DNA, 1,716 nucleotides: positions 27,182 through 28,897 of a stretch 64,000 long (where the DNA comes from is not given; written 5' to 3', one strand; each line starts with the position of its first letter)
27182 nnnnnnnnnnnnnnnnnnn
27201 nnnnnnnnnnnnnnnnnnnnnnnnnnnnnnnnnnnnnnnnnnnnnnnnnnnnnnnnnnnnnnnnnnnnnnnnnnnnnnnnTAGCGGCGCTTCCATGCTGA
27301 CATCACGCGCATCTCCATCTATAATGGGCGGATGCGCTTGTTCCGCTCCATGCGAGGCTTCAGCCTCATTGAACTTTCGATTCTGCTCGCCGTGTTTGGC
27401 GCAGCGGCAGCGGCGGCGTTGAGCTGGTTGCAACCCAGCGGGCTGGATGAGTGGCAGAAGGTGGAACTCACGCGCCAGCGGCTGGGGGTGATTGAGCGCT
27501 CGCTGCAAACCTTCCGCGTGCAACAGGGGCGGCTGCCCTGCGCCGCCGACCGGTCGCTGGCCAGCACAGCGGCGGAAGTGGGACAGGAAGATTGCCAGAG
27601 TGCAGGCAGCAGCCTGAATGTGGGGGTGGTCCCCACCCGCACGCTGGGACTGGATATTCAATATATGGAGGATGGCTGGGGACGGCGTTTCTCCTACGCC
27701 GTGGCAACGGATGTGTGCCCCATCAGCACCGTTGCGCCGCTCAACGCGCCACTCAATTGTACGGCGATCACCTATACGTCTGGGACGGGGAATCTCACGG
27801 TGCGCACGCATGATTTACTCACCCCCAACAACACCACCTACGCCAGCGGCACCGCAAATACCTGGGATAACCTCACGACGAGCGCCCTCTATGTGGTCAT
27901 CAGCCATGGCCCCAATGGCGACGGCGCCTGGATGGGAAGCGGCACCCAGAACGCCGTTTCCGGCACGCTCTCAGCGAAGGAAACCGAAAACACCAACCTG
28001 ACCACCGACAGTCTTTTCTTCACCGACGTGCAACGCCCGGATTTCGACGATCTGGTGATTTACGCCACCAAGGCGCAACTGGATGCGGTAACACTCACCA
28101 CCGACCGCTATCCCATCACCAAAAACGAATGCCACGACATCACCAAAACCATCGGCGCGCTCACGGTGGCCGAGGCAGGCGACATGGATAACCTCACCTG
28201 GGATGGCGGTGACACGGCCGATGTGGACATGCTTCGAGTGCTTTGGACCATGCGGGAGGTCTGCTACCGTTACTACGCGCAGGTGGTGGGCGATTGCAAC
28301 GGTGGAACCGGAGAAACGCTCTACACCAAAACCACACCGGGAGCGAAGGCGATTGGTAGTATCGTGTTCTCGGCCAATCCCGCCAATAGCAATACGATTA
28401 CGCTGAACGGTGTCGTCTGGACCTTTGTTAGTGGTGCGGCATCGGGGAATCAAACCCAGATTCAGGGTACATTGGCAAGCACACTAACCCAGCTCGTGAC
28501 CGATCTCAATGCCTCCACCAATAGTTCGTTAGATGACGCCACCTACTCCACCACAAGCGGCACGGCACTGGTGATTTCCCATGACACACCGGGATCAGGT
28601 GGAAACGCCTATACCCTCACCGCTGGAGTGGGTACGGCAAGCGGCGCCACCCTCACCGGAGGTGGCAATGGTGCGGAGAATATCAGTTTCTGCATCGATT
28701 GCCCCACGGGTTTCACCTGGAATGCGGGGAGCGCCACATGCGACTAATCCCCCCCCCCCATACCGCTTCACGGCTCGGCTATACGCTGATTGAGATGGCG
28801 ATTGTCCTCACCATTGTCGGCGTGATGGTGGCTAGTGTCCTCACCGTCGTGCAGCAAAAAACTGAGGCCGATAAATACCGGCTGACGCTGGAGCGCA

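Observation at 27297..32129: Operon of two large prepilin-type proteins plus a 738-aa unknown protein, with no pilus assembly genes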

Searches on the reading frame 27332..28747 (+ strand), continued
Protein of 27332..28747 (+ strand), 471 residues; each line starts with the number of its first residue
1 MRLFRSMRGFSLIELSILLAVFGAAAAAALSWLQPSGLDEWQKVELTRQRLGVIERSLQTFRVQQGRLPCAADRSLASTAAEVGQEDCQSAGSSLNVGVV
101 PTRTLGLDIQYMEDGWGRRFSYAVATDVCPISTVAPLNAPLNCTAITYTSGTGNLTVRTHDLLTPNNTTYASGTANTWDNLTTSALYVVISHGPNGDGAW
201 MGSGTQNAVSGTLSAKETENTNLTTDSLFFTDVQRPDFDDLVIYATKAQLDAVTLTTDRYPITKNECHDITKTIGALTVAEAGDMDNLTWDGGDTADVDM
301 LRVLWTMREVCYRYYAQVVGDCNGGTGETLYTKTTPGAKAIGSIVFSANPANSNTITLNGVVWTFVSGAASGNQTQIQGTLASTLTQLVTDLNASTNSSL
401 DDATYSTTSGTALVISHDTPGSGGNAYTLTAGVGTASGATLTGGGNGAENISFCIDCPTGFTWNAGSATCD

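Call 68: fold_search(model_id=the predicted structure, library=pdb)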
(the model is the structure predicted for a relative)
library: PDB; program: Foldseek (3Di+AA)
matches with E <= 10: 10; with E <= 0.001: 0
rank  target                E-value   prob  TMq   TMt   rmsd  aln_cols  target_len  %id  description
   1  9iuf_A                4.0e-03  1.00  0.27  0.45   4.7       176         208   15  Cryo-EM structure of the type IVb pilus from enterotoxigenic Escherichia coli (released 2025-05-28)
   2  1ay2_A                3.8e-01  0.35  0.17  0.34  10.9       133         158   17  STRUCTURE OF THE FIBER-FORMING PROTEIN PILIN AT 2.6 ANGSTROMS RESOLUTION (released 1998-04-29)
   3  3s0t_B                1.9e+00  0.15  0.19  0.35   5.3       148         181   11  Crystal structure of the CofA Type IV pilin subunit from enterotoxigenic E. coli (released 2012-04-11)
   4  9dnm_A                2.7e+00  0.03  0.10  0.09  15.7       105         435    7  Structure of rat beta-arrestin 1 bound to allosteric inhibitor (released 2025-01-22)
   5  7adp_E                5.5e+00  0.05  0.10  0.34  15.4        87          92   18  Cryo-EM structure of human ER membrane protein complex in GDN detergent (released 2020-12-02)
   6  9mi8_A                6.2e+00  0.04  0.12  0.09  12.8        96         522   17  Human PARP1 N-terminal domains bound to nicked DNA (released 2026-03-04)
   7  9bcx_3                6.2e+00  0.02  0.08  0.05  15.9        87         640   13  Cryo-EM structure of the S. cerevisiae ORC-Cdc6-Mcm2-7-DNA complex with a fully closed Mcm2-Mcm5 DNA entry gate (released 2025-01-01)
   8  9e8l_c                8.0e+00  0.01  0.13  0.16  17.1       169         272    9  Nub1/Fat10-processing human 26S proteasome bound to Txnl1 with Rpt4 at top of spiral staircase (released 2024-12-04)
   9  6lcn_B                9.7e+00  0.02  0.11  0.13  11.4        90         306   17  Crystal structure of Serine Acetyltransferase from Planctomyces limnophilus at 2.15A (released 2020-12-02)
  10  1z6o_M                9.7e+00  0.01  0.08  0.13  16.5       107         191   15  Crystal Structure of Trichoplusia ni secreted ferritin (released 2005-05-24)
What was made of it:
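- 28738..29841 (+): O2, a 367-aa prepilin-type protein (O2-type orthologue group). It has a 14-aa leader, G|YTLIEM, a pilin module to about aa 255 and a Cys-rich C-terminal module. A GGGGAG Shine-Dalgarno-like sequence lies 6 nt upstream, and the gene overlaps O1 by 10 nt. Call 68: best PDB match is the CofA type IVb pilin, E = 4e-3, TM 0.45.
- On Type IV pilin / type IV filament subunit (class III signal peptide proteins): Top Foldseek PDB hits are pilins: CofA 9iuf_A (probability 1.0, E = 4e-3), gonococcal pilin 1ay2 and CofA 3s0t (call 68).
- Closest known: T2SS pseudopilins GspG/GspH and the PulG COG, which is the existing automatic annotation. Different: The best structural match is a type IVb pilin, not GspG (call 68).
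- Closest known: Type IVb major pilin CofA. Same: It is the best structural match to the O2 model (176 aligned columns, probability 1.0; call 68).
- The best PDB match of that model is a full-length type IVb pilin, CofA 9iuf_A (probability 1.0, E = 4e-3; call 68). The pilin globular module resembles solved pilins only marginally (TM 0.45; call 68).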

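Call 69: search_protein_families(library=pfam, proteins=[L016:9956-13963:+, L017:7511-10978:+, L010:9932-11452:+, L015:9941-11632:+, L014:9935-11596:+, L016:7991-9946:+, L017:5507-7507:+, P0007, P0005], max_evalue=0.001)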
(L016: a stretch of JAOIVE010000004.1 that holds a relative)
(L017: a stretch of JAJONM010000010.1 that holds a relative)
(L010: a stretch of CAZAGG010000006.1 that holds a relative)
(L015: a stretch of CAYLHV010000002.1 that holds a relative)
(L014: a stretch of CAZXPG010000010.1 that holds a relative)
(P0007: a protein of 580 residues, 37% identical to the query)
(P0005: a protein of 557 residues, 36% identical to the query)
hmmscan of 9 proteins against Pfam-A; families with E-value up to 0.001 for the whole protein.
L016:9956-13963:+ (1335 aa): 1 family
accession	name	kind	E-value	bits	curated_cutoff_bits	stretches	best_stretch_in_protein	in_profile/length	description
PF13385.13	Laminin_G_3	-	1.4e-13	51.7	27.6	1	1177-1315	17-149/151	Concanavalin A-like lectin/glucanases superfamily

L017:7511-10978:+ (1155 aa): 2 families
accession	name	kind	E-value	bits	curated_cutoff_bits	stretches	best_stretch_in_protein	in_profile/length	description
PF13385.13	Laminin_G_3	-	1.4e-24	87.4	27.6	3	746-874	30-149/151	Concanavalin A-like lectin/glucanases superfamily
PF22925.3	TS_C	-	1.1e-05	25.5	27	0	795-872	123-201/202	Trans-sialidase, C-terminal domain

L010:9932-11452:+ (506 aa): 1 family
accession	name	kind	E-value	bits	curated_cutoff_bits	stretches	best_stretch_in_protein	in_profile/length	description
PF07963.17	N_methyl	-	4.2e-05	23.4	21.2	1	19-43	1-25/27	Prokaryotic N-terminal methylation motif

L015:9941-11632:+ (563 aa): 1 family
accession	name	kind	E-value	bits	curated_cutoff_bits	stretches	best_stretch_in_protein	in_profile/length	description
PF07963.17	N_methyl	-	4.2e-05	23.4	21.2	1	18-42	1-25/27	Prokaryotic N-terminal methylation motif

L014:9935-11596:+ (553 aa): 2 families
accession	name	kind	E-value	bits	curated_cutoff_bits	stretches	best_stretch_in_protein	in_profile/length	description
PF07963.17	N_methyl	-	6.4e-05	22.8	21.2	1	22-45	2-25/27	Prokaryotic N-terminal methylation motif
PF13385.13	Laminin_G_3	-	0.0002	21.9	27.6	1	479-535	93-149/151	Concanavalin A-like lectin/glucanases superfamily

L016:7991-9946:+ (651 aa): 1 family
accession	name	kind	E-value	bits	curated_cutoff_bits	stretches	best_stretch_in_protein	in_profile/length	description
PF13385.13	Laminin_G_3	-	2.1e-06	28.4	27.6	1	500-632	16-147/151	Concanavalin A-like lectin/glucanases superfamily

L017:5507-7507:+ (666 aa): 1 family
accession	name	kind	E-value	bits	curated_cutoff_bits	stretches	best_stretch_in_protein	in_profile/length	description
PF07963.17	N_methyl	-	0.00032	20.6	21.2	1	17-38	3-24/27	Prokaryotic N-terminal methylation motif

P0007 (580 aa): 0 families

P0005 (557 aa): 0 families
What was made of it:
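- Closest known: Modular type IV pilins. Same: Orthologues of O1 and O2 carry LamG (PF13385) modules, as PilC does (call 69).
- LamG modules occur on both O1-type and O2-type orthologues (call 69).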

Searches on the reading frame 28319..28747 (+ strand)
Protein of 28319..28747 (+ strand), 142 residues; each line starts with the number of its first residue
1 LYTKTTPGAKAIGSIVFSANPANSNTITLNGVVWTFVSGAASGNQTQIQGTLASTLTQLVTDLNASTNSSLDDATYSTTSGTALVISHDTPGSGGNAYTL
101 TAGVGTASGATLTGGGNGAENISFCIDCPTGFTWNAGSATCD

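Call 65: search_protein_families(library=phrogs, proteins=[window:28319-28747:+], max_evalue=0.001)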
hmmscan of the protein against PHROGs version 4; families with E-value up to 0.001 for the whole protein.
window:28319-28747:+ (142 aa): 1 family
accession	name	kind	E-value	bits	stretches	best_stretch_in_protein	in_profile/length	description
phrog_28344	-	unknown function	4.9e-08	34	1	10-118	88-192/205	-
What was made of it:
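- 28331..28708 (+): Domain inserted in O1 (aa ~334-459). It is 50-68% identical to a domain found in phage tail-tube (PF18906), sheath-like, head-closure and TadG-like proteins. Among the pilin-family proteins recovered, only O1 has it. Call 65: phrog_28344.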
